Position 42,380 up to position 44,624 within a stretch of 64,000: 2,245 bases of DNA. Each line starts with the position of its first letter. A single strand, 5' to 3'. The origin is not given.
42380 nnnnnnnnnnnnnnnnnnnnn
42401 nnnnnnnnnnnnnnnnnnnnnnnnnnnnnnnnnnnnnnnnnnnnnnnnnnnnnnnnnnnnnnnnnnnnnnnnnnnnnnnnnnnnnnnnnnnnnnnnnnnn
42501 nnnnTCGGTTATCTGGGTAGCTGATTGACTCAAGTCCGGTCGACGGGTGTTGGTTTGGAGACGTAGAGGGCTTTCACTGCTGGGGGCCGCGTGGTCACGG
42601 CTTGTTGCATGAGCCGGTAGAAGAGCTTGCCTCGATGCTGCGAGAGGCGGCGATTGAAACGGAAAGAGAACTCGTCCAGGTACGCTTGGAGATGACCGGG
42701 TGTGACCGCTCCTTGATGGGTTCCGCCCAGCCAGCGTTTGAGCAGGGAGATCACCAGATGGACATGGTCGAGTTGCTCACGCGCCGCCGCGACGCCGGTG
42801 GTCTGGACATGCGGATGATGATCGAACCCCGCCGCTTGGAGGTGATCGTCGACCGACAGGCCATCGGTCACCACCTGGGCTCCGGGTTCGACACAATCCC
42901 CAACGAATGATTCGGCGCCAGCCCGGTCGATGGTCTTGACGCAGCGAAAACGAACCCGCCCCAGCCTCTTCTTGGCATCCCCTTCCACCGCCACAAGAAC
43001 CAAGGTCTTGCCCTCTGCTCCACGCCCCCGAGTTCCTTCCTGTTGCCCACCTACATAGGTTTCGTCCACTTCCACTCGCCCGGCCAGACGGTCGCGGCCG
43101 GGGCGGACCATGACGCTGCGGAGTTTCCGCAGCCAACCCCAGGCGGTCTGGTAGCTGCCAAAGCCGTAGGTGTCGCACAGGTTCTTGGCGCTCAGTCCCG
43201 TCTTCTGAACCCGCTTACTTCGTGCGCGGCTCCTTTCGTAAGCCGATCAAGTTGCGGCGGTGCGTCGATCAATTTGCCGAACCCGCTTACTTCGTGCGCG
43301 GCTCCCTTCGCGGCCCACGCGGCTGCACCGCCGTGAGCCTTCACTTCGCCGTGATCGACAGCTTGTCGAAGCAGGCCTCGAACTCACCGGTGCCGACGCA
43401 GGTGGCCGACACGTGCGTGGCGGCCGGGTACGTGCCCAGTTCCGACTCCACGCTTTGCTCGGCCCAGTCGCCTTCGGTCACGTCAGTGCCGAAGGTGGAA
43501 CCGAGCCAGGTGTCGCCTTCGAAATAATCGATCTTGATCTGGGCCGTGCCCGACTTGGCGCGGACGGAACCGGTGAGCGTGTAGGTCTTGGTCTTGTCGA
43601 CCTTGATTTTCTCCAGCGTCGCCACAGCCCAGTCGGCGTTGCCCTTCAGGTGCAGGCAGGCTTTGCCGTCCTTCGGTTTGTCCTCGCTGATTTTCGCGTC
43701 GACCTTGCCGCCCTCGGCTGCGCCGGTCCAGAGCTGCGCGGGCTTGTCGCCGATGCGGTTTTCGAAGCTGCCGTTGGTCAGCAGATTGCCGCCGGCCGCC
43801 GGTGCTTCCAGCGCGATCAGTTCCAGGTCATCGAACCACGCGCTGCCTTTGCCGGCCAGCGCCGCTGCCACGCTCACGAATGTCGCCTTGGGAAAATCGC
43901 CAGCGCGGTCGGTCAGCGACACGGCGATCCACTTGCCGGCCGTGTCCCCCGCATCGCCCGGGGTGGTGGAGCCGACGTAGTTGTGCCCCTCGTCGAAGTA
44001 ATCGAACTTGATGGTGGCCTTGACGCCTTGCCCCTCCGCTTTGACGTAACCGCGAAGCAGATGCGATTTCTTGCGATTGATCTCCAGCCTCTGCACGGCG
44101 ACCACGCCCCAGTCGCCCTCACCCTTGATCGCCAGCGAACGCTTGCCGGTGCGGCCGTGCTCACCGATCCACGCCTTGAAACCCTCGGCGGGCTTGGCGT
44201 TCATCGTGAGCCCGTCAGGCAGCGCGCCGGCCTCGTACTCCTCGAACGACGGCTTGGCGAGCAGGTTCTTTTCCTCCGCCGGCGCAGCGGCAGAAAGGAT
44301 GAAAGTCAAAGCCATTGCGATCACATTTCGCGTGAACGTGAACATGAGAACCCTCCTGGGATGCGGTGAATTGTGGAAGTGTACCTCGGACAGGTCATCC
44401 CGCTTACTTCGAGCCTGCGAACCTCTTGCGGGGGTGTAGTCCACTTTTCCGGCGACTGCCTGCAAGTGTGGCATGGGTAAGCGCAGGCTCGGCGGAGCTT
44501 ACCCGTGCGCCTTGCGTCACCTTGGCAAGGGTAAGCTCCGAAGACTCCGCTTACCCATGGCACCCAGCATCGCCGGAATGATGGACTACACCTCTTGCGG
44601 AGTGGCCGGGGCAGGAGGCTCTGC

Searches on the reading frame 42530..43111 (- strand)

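Call 9: search_protein_families(library=pfam, proteins=[window:42530-43111:-], max_evalue=0.01)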
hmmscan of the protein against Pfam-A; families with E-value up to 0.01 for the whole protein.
window:42530-43111:- (193 aa): 1 family
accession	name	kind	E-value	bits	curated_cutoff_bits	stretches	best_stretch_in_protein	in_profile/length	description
PF12762.13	DDE_Tnp_IS1595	-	3.1e-30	105.6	27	1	8-153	1-153/153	ISXO2-like transposase domain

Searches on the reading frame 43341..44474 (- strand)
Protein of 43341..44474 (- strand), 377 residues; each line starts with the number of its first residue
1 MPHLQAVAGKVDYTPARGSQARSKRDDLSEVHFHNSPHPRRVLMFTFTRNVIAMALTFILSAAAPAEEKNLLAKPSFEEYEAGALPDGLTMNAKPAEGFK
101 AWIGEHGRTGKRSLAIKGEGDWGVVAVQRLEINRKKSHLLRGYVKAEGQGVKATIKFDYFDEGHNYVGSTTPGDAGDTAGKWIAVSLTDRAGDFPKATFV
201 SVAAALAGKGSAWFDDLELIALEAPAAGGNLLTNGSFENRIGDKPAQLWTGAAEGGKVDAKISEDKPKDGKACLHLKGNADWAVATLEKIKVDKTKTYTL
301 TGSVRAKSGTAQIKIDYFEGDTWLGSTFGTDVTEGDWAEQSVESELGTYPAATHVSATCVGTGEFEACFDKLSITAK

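Call 9: search_protein_families(library=pfam, proteins=[window:43341-44474:-], max_evalue=0.01)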
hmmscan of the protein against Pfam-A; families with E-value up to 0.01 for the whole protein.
window:43341-44474:- (377 aa): 2 families
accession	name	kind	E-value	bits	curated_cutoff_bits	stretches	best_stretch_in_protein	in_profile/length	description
PF02018.23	CBM_4_9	-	9.1e-12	45.9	25.9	1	229-340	1-112/136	Carbohydrate binding domain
PF12599.13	DUF3768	-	0.0074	16.7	25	0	146-178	41-72/83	Protein of unknown function (DUF3768)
